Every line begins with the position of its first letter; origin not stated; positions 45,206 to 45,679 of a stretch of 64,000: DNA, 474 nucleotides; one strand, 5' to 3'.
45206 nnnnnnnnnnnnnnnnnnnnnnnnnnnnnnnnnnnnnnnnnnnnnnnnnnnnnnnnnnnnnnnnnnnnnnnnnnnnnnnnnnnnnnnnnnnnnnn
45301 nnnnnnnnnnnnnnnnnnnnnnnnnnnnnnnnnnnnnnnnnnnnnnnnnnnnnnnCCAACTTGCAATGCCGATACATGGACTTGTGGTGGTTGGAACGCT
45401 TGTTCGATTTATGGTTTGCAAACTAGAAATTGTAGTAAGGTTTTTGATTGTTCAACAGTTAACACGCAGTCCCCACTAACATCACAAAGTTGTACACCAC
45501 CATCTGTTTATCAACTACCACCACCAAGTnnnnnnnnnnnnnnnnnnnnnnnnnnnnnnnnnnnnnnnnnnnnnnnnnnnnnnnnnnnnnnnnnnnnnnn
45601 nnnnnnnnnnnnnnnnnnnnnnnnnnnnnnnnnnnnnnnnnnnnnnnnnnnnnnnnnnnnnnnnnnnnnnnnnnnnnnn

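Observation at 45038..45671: Thrombospondin-type-1-like Cys/Trp repeats in a secreted bacterial protease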

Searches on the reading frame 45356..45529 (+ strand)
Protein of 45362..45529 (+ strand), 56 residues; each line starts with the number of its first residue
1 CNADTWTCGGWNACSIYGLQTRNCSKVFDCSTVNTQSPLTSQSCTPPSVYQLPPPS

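Call 7: search_protein_families(library=pfam, proteins=[window:45362-45529:+], max_evalue=10)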
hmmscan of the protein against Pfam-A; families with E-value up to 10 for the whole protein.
seq(56 aa): 0 families

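Call 16: search_solved_structures(query=A2, max_evalue=10, show_alignments=4)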
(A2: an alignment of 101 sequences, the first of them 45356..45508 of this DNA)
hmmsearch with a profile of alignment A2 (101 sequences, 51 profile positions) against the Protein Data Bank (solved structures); distinct sequences matched with E-value up to 10: 1.
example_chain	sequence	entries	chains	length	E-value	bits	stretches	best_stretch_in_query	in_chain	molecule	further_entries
8oxr_A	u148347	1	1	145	3.1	11.6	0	8-47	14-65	Thrombospondin type-1 domain-containing protein 7A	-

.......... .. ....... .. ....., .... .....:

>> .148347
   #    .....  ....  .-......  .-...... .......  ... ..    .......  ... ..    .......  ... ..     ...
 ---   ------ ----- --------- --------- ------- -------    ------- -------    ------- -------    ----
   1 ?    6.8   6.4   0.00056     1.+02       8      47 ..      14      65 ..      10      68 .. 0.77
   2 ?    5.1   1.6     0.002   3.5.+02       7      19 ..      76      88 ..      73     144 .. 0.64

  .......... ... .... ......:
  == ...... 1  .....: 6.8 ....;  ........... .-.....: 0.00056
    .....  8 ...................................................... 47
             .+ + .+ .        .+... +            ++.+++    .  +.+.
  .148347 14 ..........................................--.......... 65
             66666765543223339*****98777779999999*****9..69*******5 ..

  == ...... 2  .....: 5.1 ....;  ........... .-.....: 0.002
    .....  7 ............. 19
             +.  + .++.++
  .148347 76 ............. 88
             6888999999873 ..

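Call 17: search_protein_families(library=pfam, alignment_id=A2, max_evalue=1)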
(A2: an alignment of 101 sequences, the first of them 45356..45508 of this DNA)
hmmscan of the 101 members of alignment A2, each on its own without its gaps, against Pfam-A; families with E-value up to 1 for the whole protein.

A. member 1, window:45356-45508:+ (51 aa): 0 families

B. families by the number of members that match (of 101 scanned): 17 families
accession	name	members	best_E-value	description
PF19030.6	TSP1_ADAMTS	6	0.0032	Thrombospondin type 1 domain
PF00090.25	TSP_1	4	0.0076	Thrombospondin type 1 domain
PF07127.16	Nodulin_late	3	0.018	Late nodulin domain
PF02975.19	Me-amine-dh_L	2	0.046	Methylamine dehydrogenase, L chain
PF00057.23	Ldl_recept_a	2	0.19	Low-density lipoprotein receptor domain class A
PF12955.13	Vps3844_C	1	0.018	Vacuolar sorting protein Vps3844, C-terminal domain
PF24290.1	DUF7478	1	0.019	Domain of unknown function (DUF7478)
PF23416.1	DUF7107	1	0.032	Domain of unknown function (DUF7107)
PF08087.16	Toxin_18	1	0.05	Conotoxin O-superfamily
PF12947.13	EGF_3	1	0.065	EGF domain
PF00020.24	TNFR_c6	1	0.07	TNFR/NGFR cysteine-rich region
PF17858.6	Defensin_int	1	0.086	Platypus intermediate defensin-like peptide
PF25784.1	BigA_N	1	0.13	BigA and YdbA N-terminal beta barrel domain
PF01091.23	PTN_MK_C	1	0.15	PTN/MK heparin-binding protein family, C-terminal domain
PF14136.11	DUF4303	1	0.21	Domain of unknown function (DUF4303)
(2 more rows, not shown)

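Call 18: predict_structure(alignment_id=A2)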
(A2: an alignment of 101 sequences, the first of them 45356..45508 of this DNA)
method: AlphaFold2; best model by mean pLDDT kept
length: 51 residues; sequences in the alignment: 101
mean_pLDDT: 92.6   pTM: 0.59
mean pLDDT of the five models: 92.6, 92.0, 91.8, 91.2, 88.2
residues with pLDDT >= 90: 40; 70-90: 10; 50-70: 1; < 50: 0
segments of 3 or more residues with pLDDT < 50: none
pLDDT, mean of each block of 10 residues (from residue 1): 88 95 96 91 94 74
secondary structure, 60 per line:
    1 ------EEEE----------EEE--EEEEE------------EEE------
elements in order: E7-10 E21-23 E26-30 E43-45

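Call 21: fold_search(model_id=the predicted structure, library=pdb)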
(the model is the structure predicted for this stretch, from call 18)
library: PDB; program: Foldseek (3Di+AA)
matches with E <= 10: 6; with E <= 0.001: 0
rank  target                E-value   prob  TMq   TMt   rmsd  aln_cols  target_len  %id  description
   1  8j64_B                8.8e-01  0.90  0.58  0.60   2.0        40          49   25  Crystal structure of Toxoplasma gondii MIC2-M2AP complex (released 2023-08-30)
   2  4v2a                  1.1e+00  0.57  0.49  0.12   4.2        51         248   18  human Unc5A ectodomain (released 2014-11-05)
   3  7za1_E                3.1e+00  0.11  0.35  0.12   4.3        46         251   15  GPC3-Unc5D octamer structure and role in cell migration (released 2022-11-02)
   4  8b0f_B                3.4e+00  0.44  0.60  0.06   3.2        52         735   19  CryoEM structure of C5b8-CD59 (released 2023-02-22)
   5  8ckg_A                7.9e+00  0.11  0.43  0.26   4.4        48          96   25  Semaphorin-5A TSR 3-4 domains in complex with sulfate (released 2024-02-28)
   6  8ckl_A                8.4e+00  0.11  0.43  0.26   4.4        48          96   25  Semaphorin-5A TSR 3-4 domains in complex with sucrose octasulfate (SOS) (released 2024-02-28)

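Call 27: search_protein_representatives(alignment_id=A2)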
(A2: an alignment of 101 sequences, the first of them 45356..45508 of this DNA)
Query: 101 sequences, 51 profile positions. Proteins with E-value up to 0.001 (for the whole library): 3637; up to 1e-10: 1121; up to 1e-30: 230. The best 150 are listed.
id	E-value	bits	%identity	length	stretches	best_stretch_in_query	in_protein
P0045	6.3e-130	439.8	-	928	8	1-50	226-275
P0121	2.2e-119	406.0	-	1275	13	1-51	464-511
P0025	3.9e-113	386.0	-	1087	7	1-51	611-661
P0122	1.8e-99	342.2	-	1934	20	1-51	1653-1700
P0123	1.3e-96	333.1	-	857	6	1-51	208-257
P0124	5.9e-95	327.8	-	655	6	1-51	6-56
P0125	1.8e-94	326.2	-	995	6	2-51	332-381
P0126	1.1e-88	307.7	-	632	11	2-50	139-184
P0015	1.1e-84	294.9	-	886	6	1-51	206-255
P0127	8.1e-84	292.1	-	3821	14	1-48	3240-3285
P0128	9.0e-83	288.8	-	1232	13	1-50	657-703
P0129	9.2e-78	272.7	-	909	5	1-51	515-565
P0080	1.2e-76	269.1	-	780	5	1-51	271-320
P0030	1.4e-76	269.0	-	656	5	1-51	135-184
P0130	3.4e-74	261.3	-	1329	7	1-51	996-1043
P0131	8.9e-73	256.8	-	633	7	1-51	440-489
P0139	1.6e-65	233.6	-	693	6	2-51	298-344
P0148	5.8e-61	218.9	-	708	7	3-50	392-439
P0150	1.3e-60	217.8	-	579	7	2-50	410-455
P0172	2.9e-53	194.3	-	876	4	1-47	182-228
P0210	6.5e-45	167.6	-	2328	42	3-50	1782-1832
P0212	9.1e-45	167.1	-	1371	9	3-50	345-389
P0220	1.6e-42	159.9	-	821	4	1-47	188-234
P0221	2.8e-42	159.1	-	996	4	1-47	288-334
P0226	1.9e-41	156.5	-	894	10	7-51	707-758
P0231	6.5e-41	154.7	-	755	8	3-47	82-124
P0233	1.2e-40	153.9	-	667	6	3-51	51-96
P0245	4.1e-39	149.0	-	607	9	3-49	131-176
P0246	6.0e-39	148.5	-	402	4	2-51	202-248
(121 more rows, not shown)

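Call 29: search_protein_families(library=pfam, proteins=[P0210, P0139, P0148, P0150, P0246, P0122, P0172, P0220, P0221], max_evalue=0.01)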
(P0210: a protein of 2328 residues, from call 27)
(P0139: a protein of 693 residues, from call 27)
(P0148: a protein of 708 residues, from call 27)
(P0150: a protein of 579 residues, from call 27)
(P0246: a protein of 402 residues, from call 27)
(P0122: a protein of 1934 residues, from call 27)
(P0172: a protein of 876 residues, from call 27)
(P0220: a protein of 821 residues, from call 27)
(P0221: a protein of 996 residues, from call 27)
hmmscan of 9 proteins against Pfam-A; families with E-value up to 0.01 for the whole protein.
P0210 (2328 aa): 4 families
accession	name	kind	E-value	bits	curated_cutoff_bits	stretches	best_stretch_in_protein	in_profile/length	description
PF19030.6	TSP1_ADAMTS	-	0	1247.2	23.8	44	163-211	1-55/55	Thrombospondin type 1 domain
PF00090.25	TSP_1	-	1e-202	656.8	21.6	38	66-110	4-49/49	Thrombospondin type 1 domain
PF19028.6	TSP1_spondin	-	4.1e-88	290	41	3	112-160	3-52/52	Spondin-like TSP1 domain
PF19035.6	TSP1_CCN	-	1.4e-82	272.1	27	9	763-788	1-25/44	CCN3 Nov like TSP1 domain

P0139 (693 aa): 3 families
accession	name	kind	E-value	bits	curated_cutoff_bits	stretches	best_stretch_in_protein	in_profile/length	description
PF13442.11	Cytochrome_CBB3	-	1.7e-17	64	27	3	232-288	4-66/68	Cytochrome C oxidase, cbb3-type, subunit III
PF00034.26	Cytochrom_C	-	5e-11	44.2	21.3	1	392-437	3-49/90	Cytochrome c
PF14537.11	Cytochrom_c3_2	-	0.0017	19.2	25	0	649-683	7-41/79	Cytochrome c3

P0148 (708 aa): 4 families
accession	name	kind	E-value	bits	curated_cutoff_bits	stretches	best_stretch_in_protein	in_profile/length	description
PF13442.11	Cytochrome_CBB3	-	2e-05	25.3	27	1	227-283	3-64/68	Cytochrome C oxidase, cbb3-type, subunit III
PF14522.11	Cytochrome_C7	-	0.00027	21.1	24.8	0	646-691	14-62/67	Cytochrome c7 and related cytochrome c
PF14537.11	Cytochrom_c3_2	-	0.0031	18.4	25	0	647-684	8-41/79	Cytochrome c3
PF09699.15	Paired_CXXCH_1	-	0.0045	17.1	20.6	0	647-678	8-38/41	Doubled CXXCH motif (Paired_CXXCH_1)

P0150 (579 aa): 1 family
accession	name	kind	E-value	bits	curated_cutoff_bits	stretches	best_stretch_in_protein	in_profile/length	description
PF01091.23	PTN_MK_C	-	7.3e-05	23.5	25.3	0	363-383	3-24/65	PTN/MK heparin-binding protein family, C-terminal domain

P0246 (402 aa): 2 families
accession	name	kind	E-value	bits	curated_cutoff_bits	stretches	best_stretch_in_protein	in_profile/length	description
PF13442.11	Cytochrome_CBB3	-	3.6e-05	24.4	27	1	347-380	4-38/68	Cytochrome C oxidase, cbb3-type, subunit III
PF01091.23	PTN_MK_C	-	0.0023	18.7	25.3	1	149-192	2-49/65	PTN/MK heparin-binding protein family, C-terminal domain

P0122 (1934 aa): 2 families
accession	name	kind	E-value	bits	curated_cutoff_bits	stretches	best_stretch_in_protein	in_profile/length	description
PF10342.15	Kre9_KNH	-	8.3e-23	81.4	24.6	3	1343-1427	2-82/94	Kre9/KNH-like N-terminal Ig-like domain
PF01471.23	PG_binding_1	-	4.3e-14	52.9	23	2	249-287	19-57/57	Putative peptidoglycan binding domain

P0172 (876 aa): 3 families
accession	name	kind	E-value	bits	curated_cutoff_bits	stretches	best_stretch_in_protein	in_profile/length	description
PF16656.11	Pur_ac_phosph_N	-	2.6e-07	31.5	30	1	48-130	11-93/93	Purple acid Phosphatase, N-terminal domain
PF19077.6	Big_13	-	1.4e-06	29.2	27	1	733-799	32-98/102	Bacterial Ig-like domain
PF17936.7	Big_6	-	0.0024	18.5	27.6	1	727-792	12-75/83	Bacterial Ig domain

P0220 (821 aa): 4 families
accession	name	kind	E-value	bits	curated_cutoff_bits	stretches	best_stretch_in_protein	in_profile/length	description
PF16656.11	Pur_ac_phosph_N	-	6e-09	36.8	30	1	50-134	9-93/93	Purple acid Phosphatase, N-terminal domain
PF19077.6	Big_13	-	5.6e-06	27.2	27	1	660-728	30-98/102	Bacterial Ig-like domain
PF00041.27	fn3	-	4.7e-05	23.9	25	1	46-125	5-76/84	Fibronectin type III domain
PF18884.5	TSP3_bac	-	6.4e-05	23.2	25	1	534-554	1-21/22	Bacterial TSP3 repeat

P0221 (996 aa): 5 families
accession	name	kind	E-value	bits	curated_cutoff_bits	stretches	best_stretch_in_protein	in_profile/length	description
PF16656.11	Pur_ac_phosph_N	-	1.8e-09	38.5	30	1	49-136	10-93/93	Purple acid Phosphatase, N-terminal domain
PF19077.6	Big_13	-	3.9e-07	30.9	27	1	878-929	49-99/102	Bacterial Ig-like domain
PF17936.7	Big_6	-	0.0002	22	27.6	1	856-918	12-72/83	Bacterial Ig domain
PF13517.12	FG-GAP_3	-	0.00027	21.9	26.9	0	638-673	30-61/61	FG-GAP-like repeat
PF00041.27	fn3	-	0.0019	18.8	25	1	47-134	8-83/84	Fibronectin type III domain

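Call 36: find_homologous_proteins(query=A2, max_evalue=0.001)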
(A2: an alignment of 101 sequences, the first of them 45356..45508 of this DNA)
Query A2 (101 sequences): 10 candidates shared short words with the query, none scored E <= 0.001.

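Call 37: list_cluster_members(proteins=[P0210, P0139, P0148, P0150, P0246, P0172, P0220, P0122, P0127, P0001])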
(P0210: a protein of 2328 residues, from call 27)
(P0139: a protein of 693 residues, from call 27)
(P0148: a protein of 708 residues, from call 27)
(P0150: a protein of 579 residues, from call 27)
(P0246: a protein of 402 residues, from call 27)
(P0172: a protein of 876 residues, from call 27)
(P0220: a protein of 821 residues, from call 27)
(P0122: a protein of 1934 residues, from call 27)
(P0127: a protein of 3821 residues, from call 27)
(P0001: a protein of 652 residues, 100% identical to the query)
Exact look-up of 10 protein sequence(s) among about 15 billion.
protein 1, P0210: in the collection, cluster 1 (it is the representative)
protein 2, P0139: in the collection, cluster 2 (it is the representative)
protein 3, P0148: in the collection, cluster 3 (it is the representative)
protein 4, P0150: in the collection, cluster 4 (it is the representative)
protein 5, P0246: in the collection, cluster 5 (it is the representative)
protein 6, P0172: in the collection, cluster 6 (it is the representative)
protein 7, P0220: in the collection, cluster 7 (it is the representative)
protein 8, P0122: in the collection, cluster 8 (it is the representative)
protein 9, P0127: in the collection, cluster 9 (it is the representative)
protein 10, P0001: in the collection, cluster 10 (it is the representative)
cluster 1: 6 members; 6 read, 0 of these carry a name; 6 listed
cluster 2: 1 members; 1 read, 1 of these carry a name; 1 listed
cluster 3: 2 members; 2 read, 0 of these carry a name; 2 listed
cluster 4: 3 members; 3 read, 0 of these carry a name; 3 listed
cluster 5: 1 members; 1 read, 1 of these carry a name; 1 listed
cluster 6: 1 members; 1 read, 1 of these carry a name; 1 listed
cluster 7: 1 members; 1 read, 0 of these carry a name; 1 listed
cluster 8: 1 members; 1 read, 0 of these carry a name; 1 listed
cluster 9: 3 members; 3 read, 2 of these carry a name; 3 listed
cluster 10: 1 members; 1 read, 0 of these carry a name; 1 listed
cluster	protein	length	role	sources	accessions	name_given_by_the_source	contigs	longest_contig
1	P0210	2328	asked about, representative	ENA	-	-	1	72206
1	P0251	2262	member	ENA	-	-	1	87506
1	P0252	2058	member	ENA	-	-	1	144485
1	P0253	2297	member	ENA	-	-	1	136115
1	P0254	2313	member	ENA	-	-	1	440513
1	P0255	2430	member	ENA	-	-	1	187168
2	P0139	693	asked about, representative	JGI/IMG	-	mono/diheme cytochrome c family protein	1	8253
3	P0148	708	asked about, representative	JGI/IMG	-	-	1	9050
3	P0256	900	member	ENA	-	-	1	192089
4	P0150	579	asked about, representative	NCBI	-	-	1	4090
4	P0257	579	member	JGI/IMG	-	-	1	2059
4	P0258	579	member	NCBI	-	-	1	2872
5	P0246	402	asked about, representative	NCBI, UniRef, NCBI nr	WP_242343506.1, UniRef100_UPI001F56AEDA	cytochrome c [Anaeromyxobacter terrae] | cytochrome c n=1 Tax=Anaeromyxobacter terrae TaxID=2925406 RepID=UPI001F56AEDA | cytochrome c [Anaeromyxobacter sp. SG22]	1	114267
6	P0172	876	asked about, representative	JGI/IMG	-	hypothetical protein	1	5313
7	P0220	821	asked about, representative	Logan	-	-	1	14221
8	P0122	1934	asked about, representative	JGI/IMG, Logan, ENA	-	-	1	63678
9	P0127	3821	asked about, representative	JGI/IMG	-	hypothetical protein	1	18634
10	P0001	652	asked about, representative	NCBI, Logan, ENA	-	-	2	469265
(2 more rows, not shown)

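Call 49: search_protein_families(library=pfam, alignment_id=A3, max_evalue=0.0001)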
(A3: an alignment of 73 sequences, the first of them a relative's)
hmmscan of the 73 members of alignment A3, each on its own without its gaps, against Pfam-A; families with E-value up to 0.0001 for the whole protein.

A. member 1, P0229 (242 aa): 0 families

B. families by the number of members that match (of 73 scanned): 33 families (the first 25 are shown)
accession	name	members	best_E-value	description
PF19077.6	Big_13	13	3.3e-11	Bacterial Ig-like domain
PF01091.23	PTN_MK_C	6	5.7e-12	PTN/MK heparin-binding protein family, C-terminal domain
PF13442.11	Cytochrome_CBB3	5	1.7e-17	Cytochrome C oxidase, cbb3-type, subunit III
PF18884.5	TSP3_bac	5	5.4e-10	Bacterial TSP3 repeat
PF01471.23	PG_binding_1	5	1.9e-09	Putative peptidoglycan binding domain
PF00173.33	Cyt-b5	4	5.2e-104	Cytochrome b5-like Heme/Steroid binding domain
PF08239.17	SH3_3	4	4.3e-12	Bacterial SH3 domain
PF16656.11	Pur_ac_phosph_N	4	1.8e-09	Purple acid Phosphatase, N-terminal domain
PF00963.24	Cohesin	3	1.2e-06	Cohesin domain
PF14282.11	FlxA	3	5.8e-06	FlxA-like protein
PF13229.12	Beta_helix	2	6.5e-12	Right handed beta helix region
PF05048.19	NosD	2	9.8e-12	Periplasmic copper-binding protein (NosD)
PF00034.26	Cytochrom_C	2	5e-11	Cytochrome c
PF13385.13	Laminin_G_3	2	1.1e-10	Concanavalin A-like lectin/glucanases superfamily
PF00041.27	fn3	2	4.2e-06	Fibronectin type III domain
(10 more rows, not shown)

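Call 53: search_protein_families(library=pfam, proteins=[P0226, P0212, P0245, P0231, P0131, P0126, P0233, P0150], max_evalue=0.01)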
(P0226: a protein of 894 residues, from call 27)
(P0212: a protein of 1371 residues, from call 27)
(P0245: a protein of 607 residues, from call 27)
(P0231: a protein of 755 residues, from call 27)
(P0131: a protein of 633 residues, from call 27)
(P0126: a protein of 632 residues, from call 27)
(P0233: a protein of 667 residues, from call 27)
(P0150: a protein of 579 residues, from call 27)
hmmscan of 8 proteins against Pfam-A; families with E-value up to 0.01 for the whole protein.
P0226 (894 aa): 2 families
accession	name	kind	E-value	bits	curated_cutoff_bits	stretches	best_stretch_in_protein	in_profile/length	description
PF19030.6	TSP1_ADAMTS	-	7.2e-75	247.6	23.8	10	708-756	1-53/55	Thrombospondin type 1 domain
PF20597.4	pAdhesive_15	-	9.4e-43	147.4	23.8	1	3-221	25-253/254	Putative Ice-binding-like adhesive domain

P0212 (1371 aa): 2 families
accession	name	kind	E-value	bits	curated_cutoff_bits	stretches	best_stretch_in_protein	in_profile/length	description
PF01471.23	PG_binding_1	-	5.2e-06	27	23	1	73-114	1-41/57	Putative peptidoglycan binding domain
PF14282.11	FlxA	-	0.00049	20.6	26.3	1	23-58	40-75/101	FlxA-like protein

P0245 (607 aa): 0 families

P0231 (755 aa): 2 families
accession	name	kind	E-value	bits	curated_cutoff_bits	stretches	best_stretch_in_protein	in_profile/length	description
PF19077.6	Big_13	-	1e-07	32.8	27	1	621-689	28-96/102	Bacterial Ig-like domain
PF01091.23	PTN_MK_C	-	0.0002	22.1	25.3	0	433-466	2-40/65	PTN/MK heparin-binding protein family, C-terminal domain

P0131 (633 aa): 2 families
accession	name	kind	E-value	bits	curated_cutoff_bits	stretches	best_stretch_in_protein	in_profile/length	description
PF08239.17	SH3_3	-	4.3e-12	46.5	27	1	579-629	2-53/54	Bacterial SH3 domain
PF06347.19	SH3_4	-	8.8e-05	22.6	24.1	1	582-626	7-51/56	Bacterial SH3 domain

P0126 (632 aa): 0 families

P0233 (667 aa): 4 families
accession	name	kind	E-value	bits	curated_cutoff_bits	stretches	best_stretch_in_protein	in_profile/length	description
PF01091.23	PTN_MK_C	-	5.3e-09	36.7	25.3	0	169-190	2-24/65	PTN/MK heparin-binding protein family, C-terminal domain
PF19077.6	Big_13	-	8.9e-08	33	27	1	536-604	28-97/102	Bacterial Ig-like domain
PF17936.7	Big_6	-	0.00063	20.4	27.6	1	537-596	15-73/83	Bacterial Ig domain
PF00090.25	TSP_1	-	0.00093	19.8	21.6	0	243-257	4-21/49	Thrombospondin type 1 domain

P0150 (579 aa): 1 family
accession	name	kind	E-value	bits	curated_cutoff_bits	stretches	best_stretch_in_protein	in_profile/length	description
PF01091.23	PTN_MK_C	-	7.3e-05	23.5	25.3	0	363-383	3-24/65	PTN/MK heparin-binding protein family, C-terminal domain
